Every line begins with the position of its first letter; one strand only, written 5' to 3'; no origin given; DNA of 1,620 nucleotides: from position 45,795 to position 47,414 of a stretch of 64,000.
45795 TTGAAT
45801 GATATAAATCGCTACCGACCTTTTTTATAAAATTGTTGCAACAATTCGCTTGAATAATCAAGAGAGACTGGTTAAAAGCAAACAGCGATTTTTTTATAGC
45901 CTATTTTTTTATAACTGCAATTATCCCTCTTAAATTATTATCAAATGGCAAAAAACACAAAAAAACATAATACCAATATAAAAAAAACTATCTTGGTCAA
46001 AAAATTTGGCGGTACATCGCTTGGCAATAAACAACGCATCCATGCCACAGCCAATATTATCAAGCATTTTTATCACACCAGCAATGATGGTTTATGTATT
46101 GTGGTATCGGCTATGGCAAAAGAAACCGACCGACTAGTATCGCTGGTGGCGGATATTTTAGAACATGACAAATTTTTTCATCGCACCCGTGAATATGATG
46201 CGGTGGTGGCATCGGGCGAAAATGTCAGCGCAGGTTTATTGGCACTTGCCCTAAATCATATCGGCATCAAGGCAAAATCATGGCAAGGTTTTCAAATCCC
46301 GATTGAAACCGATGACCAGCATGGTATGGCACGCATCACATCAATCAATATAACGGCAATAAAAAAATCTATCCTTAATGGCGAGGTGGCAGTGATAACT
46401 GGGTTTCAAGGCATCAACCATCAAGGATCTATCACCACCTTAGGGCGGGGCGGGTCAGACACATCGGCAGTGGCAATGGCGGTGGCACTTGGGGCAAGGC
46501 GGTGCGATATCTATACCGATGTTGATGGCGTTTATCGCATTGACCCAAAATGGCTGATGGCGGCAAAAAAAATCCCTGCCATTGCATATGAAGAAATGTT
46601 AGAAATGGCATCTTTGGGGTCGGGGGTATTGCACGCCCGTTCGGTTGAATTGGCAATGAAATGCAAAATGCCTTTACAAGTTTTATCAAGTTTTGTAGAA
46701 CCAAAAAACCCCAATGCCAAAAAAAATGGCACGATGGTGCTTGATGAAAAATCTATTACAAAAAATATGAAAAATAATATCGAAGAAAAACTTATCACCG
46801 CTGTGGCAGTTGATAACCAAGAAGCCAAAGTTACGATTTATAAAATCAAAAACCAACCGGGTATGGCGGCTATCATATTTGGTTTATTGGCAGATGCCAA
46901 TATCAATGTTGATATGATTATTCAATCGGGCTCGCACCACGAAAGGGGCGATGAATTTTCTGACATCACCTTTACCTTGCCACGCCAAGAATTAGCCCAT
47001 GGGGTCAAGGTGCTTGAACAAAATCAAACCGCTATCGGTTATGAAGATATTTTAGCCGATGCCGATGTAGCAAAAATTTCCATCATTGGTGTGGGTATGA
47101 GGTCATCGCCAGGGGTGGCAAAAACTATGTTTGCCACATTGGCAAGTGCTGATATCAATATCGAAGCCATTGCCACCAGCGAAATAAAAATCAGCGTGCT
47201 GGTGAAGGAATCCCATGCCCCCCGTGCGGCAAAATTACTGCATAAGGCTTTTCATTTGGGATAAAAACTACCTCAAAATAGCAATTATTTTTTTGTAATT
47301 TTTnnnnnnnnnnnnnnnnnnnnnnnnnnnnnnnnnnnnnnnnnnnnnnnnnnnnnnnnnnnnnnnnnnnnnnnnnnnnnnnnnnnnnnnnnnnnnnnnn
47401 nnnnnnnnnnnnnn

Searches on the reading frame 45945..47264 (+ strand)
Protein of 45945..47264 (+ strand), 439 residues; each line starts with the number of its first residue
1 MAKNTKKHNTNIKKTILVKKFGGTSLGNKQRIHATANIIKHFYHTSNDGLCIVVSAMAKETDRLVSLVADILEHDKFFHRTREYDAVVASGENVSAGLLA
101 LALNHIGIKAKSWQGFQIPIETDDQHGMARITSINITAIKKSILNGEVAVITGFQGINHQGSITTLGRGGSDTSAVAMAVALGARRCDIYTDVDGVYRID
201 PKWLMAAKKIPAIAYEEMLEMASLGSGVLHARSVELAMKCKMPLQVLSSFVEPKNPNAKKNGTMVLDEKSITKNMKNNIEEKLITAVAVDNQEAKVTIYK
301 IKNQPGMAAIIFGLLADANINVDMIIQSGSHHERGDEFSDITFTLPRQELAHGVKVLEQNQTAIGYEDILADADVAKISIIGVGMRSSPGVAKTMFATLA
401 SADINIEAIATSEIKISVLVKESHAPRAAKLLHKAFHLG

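Call 3: search_protein_families(library=pfam, proteins=[window:45945-47264:+], max_evalue=0.01)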
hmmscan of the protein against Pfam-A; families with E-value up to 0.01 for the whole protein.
window:45945-47264:+ (439 aa): 5 families
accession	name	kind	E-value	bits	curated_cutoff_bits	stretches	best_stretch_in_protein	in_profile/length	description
PF00696.33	AA_kinase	-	2e-44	152.5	24.9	1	16-247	2-233/234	Amino acid kinase family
PF22468.2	ACT_9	-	1e-34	118.5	27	2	378-436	1-61/61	ACT domain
PF13840.12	ACT_7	-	1.5e-18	66.8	27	1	372-434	3-65/65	ACT domain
PF01842.31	ACT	-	2.1e-16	59.8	27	2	300-359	6-63/66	ACT domain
PF22629.2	ACT_AHAS_ss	-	0.00053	20.5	27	0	302-350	6-52/67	AHAS small subunit-like ACT domain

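Call 56: find_homologous_proteins(query=window:45945-47264:+, max_evalue=1e-30)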
Query window:45945-47264:+ (439 aa): 8000 proteins with E <= 1e-30 among 8000 candidates; the best 120 are listed.
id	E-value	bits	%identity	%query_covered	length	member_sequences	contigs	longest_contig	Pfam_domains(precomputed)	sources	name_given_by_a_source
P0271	2.0e-282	954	100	100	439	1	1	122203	PF00696.34,PF22468.3,PF01842.32,PF13840.13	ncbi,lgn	ncbi:MAG: aspartate kinase [Alphaproteobacteria bacterium]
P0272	2.5e-186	638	72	98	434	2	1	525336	PF00696.34,PF22468.3,PF01842.32,PF13840.13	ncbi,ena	-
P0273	6.2e-181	620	69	100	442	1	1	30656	PF00696.34,PF22468.3,PF01842.32,PF13840.13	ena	-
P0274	3.1e-123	430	52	96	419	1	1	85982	PF00696.34,PF22468.3,PF22629.3,PF01842.32,PF13840.13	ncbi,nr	ncbi:Aspartate kinase [Novosphingobium sp. 9U]|nr:Aspartate kinase [Novosphingobium sp. 9U]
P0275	1.2e-122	428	-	-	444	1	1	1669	PF00696.34,PF22468.3,PF01842.32,PF13840.13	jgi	-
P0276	1.4e-122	428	52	96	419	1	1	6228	PF00696.34,PF22468.3,PF22629.3,PF01842.32,PF13840.13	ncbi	-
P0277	1.9e-122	427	52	95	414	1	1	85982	PF00696.34,PF22468.3,PF22629.3,PF01842.32,PF13840.13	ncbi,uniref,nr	ncbi:aspartate kinase [Novosphingobium sp. 9U]|uniref:aspartate kinase n=1 Tax=Novosphingobium sp. 9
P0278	5.4e-122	426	-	-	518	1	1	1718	PF00696.34,PF22468.3,PF01842.32,PF13840.13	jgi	-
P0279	2.4e-120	420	51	95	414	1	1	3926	PF00696.34,PF22468.3,PF01842.32,PF13840.13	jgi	jgi:aspartate kinase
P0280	3.3e-120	420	51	96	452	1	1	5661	PF00696.34,PF22468.3,PF01842.32,PF13840.13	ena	-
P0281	7.2e-120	419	52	96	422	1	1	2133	PF00696.34,PF22468.3,PF01842.32,PF13840.13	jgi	jgi:aspartate kinase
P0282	9.6e-120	418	51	96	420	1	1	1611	PF00696.34,PF22468.3,PF01842.32,PF13840.13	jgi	jgi:aspartate kinase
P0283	1.9e-119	417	51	96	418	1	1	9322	PF00696.34,PF22468.3,PF01842.32,PF13840.13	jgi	jgi:aspartate kinase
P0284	1.9e-119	417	51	96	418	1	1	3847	PF00696.34,PF22468.3,PF01842.32,PF13840.13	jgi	jgi:aspartate kinase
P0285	2.9e-119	417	51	96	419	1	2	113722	PF00696.34,PF22468.3,PF01842.32,PF13840.13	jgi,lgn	jgi:aspartate kinase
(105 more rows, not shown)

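Call 57: find_encoding_contigs(protein=P0272, flank=8000, max_places=2)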
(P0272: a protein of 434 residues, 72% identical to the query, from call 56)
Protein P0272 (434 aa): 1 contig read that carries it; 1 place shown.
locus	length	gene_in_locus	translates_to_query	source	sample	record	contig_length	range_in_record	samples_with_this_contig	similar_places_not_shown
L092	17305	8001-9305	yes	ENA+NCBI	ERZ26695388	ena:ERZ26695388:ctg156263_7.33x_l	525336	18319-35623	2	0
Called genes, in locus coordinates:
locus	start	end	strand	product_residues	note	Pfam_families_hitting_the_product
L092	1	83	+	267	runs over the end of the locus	PF05496:RuvB_N, PF00004:AAA, PF07728:AAA_5 (faint)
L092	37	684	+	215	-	PF16193:AAA_assoc_2, PF12002:MgsA_C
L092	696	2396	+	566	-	PF20154:LNT_N, PF00795:CN_hydrolase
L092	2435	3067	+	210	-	PF01327:Pep_deformylase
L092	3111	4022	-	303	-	PF02129:Peptidase_S15, PF00561:Abhydrolase_1, PF12697:Abhydrolase_6 (weak), PF12146:Hydrolase_4, PF00326:Peptidase_S9 (weak)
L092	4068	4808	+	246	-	PF00132:Hexapep (weak)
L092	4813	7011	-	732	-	-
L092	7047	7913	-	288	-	PF08003:Methyltransf_9, PF13489:Methyltransf_23, PF02353:CMAS, PF06325:PrmA, PF13847:Methyltransf_31, PF08241:Methyltransf_11, PF08242:Methyltransf_12, PF13649:Methyltransf_25, +2 more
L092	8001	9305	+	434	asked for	PF00696:AA_kinase, PF01842:ACT, PF22468:ACT_9, PF13840:ACT_7, PF01842:ACT (weak), PF22468:ACT_9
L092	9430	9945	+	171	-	PF10691:DUF2497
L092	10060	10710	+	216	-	PF01510:Amidase_2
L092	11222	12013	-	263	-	PF12686:DUF3800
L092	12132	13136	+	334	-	PF03372:Exo_endo_phos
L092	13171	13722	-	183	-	PF07894:SACK1 (faint), PF13091:PLDc_2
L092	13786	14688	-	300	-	PF01488:Shikimate_DH (weak), PF03446:NAD_binding_2, PF03807:F420_oxidored (weak), PF14833:NAD_binding_11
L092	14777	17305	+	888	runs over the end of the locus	PF00133:tRNA-synt_1, PF13603:tRNA-synt_1_2 (faint), PF09334:tRNA-synt_1g, PF08264:Anticodon_1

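Call 58: find_encoding_contigs(protein=P0273, flank=8000, max_places=2)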
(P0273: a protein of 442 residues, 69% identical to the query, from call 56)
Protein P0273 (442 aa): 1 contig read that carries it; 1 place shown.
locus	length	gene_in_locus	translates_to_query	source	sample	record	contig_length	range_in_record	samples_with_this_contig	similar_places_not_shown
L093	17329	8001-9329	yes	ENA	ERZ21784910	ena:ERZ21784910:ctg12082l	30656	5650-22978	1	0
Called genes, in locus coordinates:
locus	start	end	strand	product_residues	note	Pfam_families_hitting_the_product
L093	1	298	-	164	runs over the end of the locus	PF01467:CTP_transf_like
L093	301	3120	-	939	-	PF00521:DNA_topoisoIV, PF03989:DNA_gyraseA_C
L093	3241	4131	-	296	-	PF02129:Peptidase_S15, PF00561:Abhydrolase_1, PF12697:Abhydrolase_6 (weak), PF12146:Hydrolase_4, PF00326:Peptidase_S9, PF01738:DLH (weak)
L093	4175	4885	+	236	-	PF00132:Hexapep (weak)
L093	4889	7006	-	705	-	-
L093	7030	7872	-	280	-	PF02353:CMAS, PF08003:Methyltransf_9, PF13489:Methyltransf_23, PF06325:PrmA, PF08241:Methyltransf_11, PF08242:Methyltransf_12, PF13649:Methyltransf_25, PF13847:Methyltransf_31, +4 more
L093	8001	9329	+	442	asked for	PF00696:AA_kinase, PF01842:ACT, PF22468:ACT_9, PF13840:ACT_7, PF01842:ACT (weak), PF22468:ACT_9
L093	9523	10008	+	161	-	PF10691:DUF2497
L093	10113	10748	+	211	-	PF01510:Amidase_2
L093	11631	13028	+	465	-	-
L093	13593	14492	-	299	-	PF01488:Shikimate_DH, PF02423:OCD_Mu_crystall (weak), PF03446:NAD_binding_2, PF03807:F420_oxidored (weak), PF14833:NAD_binding_11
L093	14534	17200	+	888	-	PF00133:tRNA-synt_1, PF13603:tRNA-synt_1_2 (faint), PF09334:tRNA-synt_1g, PF08264:Anticodon_1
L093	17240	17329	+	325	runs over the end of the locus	PF13495:Phage_int_SAM_4 (weak), PF02899:Phage_int_SAM_1, PF00589:Phage_integrase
